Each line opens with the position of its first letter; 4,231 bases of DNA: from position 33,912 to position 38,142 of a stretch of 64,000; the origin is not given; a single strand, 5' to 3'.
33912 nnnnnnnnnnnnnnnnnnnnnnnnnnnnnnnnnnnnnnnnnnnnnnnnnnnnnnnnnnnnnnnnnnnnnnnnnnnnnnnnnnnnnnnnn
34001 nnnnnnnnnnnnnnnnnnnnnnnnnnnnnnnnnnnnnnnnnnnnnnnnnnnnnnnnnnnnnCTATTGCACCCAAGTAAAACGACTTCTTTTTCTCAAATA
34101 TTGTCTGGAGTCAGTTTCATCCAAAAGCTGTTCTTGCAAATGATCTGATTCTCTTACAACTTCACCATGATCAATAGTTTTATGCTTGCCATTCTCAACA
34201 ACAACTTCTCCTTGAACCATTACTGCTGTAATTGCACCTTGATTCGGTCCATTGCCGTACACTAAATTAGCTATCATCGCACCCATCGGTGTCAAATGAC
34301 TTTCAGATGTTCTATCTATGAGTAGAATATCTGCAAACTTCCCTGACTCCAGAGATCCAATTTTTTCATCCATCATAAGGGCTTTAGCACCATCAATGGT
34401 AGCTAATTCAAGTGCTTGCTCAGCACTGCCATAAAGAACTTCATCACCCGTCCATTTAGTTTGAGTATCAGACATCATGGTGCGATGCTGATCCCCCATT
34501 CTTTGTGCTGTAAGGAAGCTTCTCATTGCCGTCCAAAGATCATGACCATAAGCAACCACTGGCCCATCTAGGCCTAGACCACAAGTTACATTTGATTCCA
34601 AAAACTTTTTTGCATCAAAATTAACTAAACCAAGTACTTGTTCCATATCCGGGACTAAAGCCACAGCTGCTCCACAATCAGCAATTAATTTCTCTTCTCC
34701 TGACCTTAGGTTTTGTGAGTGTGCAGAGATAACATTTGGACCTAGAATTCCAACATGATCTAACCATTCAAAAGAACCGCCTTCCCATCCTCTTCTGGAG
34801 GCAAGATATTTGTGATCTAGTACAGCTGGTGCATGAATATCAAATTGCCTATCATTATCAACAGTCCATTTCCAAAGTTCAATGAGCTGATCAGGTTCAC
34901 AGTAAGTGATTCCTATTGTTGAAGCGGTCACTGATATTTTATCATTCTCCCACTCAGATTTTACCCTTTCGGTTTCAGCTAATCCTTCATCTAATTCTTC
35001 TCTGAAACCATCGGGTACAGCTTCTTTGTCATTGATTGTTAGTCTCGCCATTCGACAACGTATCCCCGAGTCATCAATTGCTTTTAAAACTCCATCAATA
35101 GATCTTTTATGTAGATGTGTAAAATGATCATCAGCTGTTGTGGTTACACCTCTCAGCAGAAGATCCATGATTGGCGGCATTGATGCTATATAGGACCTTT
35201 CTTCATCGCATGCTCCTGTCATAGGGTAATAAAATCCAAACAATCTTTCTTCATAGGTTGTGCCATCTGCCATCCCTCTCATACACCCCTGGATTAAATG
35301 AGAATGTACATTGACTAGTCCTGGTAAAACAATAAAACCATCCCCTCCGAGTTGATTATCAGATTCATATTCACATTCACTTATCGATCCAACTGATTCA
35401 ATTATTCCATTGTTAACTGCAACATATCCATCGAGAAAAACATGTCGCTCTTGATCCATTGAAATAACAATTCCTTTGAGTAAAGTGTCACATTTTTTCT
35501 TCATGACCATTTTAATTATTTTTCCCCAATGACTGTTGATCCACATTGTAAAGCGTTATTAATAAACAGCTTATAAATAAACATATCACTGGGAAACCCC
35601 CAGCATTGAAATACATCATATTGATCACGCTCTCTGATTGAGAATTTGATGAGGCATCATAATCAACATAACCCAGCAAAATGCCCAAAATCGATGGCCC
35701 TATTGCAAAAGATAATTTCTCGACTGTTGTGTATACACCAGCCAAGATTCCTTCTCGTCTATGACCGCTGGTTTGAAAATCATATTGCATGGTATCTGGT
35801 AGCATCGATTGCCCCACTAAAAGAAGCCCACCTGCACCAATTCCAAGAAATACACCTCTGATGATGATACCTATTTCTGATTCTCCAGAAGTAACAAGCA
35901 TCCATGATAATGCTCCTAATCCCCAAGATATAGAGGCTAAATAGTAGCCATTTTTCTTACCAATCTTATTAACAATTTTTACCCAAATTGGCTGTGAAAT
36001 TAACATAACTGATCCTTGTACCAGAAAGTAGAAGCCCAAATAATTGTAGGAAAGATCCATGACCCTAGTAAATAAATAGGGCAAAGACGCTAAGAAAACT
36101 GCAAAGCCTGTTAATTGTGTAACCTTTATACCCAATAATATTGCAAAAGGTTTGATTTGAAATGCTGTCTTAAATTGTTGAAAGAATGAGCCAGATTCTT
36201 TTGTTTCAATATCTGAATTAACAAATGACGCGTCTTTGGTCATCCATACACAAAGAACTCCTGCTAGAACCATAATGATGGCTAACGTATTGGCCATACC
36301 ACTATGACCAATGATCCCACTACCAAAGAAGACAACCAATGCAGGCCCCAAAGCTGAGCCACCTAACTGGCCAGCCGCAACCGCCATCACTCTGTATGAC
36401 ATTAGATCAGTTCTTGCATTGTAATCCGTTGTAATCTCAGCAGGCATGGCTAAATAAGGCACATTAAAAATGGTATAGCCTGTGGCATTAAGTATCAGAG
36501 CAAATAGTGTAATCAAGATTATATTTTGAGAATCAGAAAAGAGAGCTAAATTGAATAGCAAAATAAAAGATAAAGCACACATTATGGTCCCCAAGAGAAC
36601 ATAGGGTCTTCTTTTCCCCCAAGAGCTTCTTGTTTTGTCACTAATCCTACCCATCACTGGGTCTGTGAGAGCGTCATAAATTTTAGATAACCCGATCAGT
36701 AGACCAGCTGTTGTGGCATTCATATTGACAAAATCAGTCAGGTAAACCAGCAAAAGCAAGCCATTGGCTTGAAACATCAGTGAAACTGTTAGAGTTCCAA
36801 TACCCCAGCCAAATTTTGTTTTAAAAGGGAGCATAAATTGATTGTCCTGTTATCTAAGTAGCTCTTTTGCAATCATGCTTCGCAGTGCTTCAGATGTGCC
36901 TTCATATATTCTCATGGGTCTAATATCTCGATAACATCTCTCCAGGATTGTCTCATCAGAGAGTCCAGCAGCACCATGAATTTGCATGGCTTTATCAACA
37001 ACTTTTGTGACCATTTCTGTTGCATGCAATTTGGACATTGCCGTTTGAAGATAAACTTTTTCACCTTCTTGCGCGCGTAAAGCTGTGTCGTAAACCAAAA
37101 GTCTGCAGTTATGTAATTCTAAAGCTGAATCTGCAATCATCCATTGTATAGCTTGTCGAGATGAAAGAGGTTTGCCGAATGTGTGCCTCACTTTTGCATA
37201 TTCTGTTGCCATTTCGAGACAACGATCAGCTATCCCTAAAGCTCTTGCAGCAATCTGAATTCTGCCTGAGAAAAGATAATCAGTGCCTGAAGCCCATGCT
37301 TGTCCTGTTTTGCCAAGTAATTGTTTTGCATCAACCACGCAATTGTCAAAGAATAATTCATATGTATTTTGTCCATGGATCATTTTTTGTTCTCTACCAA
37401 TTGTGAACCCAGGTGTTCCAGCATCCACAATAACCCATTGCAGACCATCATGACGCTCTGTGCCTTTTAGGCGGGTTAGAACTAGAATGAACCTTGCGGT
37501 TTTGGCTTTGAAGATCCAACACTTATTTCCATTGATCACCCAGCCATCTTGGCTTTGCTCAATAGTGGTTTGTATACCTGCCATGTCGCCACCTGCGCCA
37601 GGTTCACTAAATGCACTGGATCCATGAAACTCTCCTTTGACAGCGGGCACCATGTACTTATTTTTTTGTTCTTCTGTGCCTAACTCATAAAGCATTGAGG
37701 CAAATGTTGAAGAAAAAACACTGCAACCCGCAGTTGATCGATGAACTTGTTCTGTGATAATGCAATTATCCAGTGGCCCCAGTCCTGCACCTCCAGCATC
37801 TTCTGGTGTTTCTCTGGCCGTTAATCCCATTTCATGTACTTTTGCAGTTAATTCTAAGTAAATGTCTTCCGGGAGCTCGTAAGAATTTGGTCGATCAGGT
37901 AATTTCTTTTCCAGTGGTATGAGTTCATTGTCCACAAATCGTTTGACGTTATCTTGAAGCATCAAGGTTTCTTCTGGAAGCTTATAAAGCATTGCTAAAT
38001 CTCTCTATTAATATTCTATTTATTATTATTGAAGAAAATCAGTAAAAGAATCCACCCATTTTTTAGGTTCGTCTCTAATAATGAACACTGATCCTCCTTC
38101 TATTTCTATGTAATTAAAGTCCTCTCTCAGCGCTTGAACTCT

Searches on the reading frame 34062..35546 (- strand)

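Call 20: search_protein_families(library=ncbifam, max_evalue=1e-40, proteins=[window:34062-35546:-])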
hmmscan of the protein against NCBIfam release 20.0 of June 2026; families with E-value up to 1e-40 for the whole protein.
window:34062-35546:- (494 aa): 4 families
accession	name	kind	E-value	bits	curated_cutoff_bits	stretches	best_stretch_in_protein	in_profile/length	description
NF005557.0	PRK07228.1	equivalog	3.1e-60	204.1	522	1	22-479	5-442/445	5'-deoxyadenosine deaminase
NF006056.0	PRK08204.1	subfamily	3.8e-57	194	391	1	22-480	6-446/449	hypothetical protein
NF006055.0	PRK08203.1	equivalog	2e-46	158.5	532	1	26-477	13-453/455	8-oxoguanine deaminase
NF004701.0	PRK06038.1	equivalog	1.7e-41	142.3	609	1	23-476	8-428/432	N-ethylammeline chlorohydrolase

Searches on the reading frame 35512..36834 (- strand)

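Call 21: search_protein_families(library=ncbifam, max_evalue=1e-40, proteins=[window:35512-36834:-])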
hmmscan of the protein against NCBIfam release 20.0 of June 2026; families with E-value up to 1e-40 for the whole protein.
window:35512-36834:- (440 aa): 3 families
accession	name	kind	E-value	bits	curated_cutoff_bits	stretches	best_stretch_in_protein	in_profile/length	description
TIGR00792.1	gph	subfamily_domain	4.9e-62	210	231.35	1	7-435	1-426/437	glycoside-pentoside-hexuronide (GPH):cation symporter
NF007237.0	PRK09669.1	subfamily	4.4e-47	160.8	610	1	3-436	7-435/461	putative symporter YagG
NF007749.0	PRK10429.1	equivalog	7.5e-45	153.6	456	1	4-430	5-434/473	melibiose:sodium transporter MelB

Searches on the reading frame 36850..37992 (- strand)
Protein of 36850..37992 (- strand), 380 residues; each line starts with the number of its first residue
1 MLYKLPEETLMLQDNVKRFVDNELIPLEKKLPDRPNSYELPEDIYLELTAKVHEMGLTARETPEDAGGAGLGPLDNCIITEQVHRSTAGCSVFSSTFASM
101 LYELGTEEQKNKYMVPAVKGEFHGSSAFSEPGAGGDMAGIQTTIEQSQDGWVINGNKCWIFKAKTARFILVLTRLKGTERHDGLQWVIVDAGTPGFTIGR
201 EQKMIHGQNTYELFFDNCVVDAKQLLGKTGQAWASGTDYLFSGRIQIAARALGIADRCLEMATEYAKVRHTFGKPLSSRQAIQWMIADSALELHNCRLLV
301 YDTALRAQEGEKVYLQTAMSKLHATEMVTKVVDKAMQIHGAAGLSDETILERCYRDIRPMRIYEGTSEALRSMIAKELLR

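Call 21: search_protein_families(library=ncbifam, max_evalue=1e-40, proteins=[window:36850-37992:-])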
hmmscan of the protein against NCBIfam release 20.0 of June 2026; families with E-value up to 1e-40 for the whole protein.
window:36850-37992:- (380 aa): 9 families
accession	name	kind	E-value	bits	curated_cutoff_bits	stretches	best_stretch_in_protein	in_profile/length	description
NF042972.1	AcrlCoAredClosAcrC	equivalog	9.8e-84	281.2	640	1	1-379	1-377/378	acryloyl-CoA reductase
NF045552.1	GlutCoADH_Des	equivalog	5e-60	203.7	470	1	1-377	1-378/387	glutaryl-CoA dehydrogenase Acd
NF058590.1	AcCoDHFadEBacil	equivalog_domain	1.6e-55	188.7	600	1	5-380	21-412/586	acyl-CoA dehydrogenase FadE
NF042439.1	SulpropCoADesulf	equivalog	2.5e-55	187.7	600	1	47-379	28-371/379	3-sulfinopropanoyl-CoA desulfinase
NF043006.1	CyhCrbnylCoADH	equivalog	6.8e-55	186.6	650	1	7-378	6-375/380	cyclohexane-1-carbonyl-CoA dehydrogenase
NF008997.0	PRK12341.1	equivalog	3.3e-54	184.4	537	1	3-377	3-375/382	acyl-CoA dehydrogenase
NF053553.1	prodigi_MBC_PigA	equivalog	1.6e-51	175.6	500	1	3-378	3-379/381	prodigiosin MBC biosynthesis dehydrogenase PigA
NF045652.1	ProlPCPDhRedW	equivalog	3.1e-48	164.5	650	1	9-378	4-373/376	L-prolyl-[peptidyl-carrier protein] dehydrogenase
NF002885.1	PRK03354.1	equivalog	9.9e-44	149.9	540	1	49-376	43-371/378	crotonobetainyl-CoA dehydrogenase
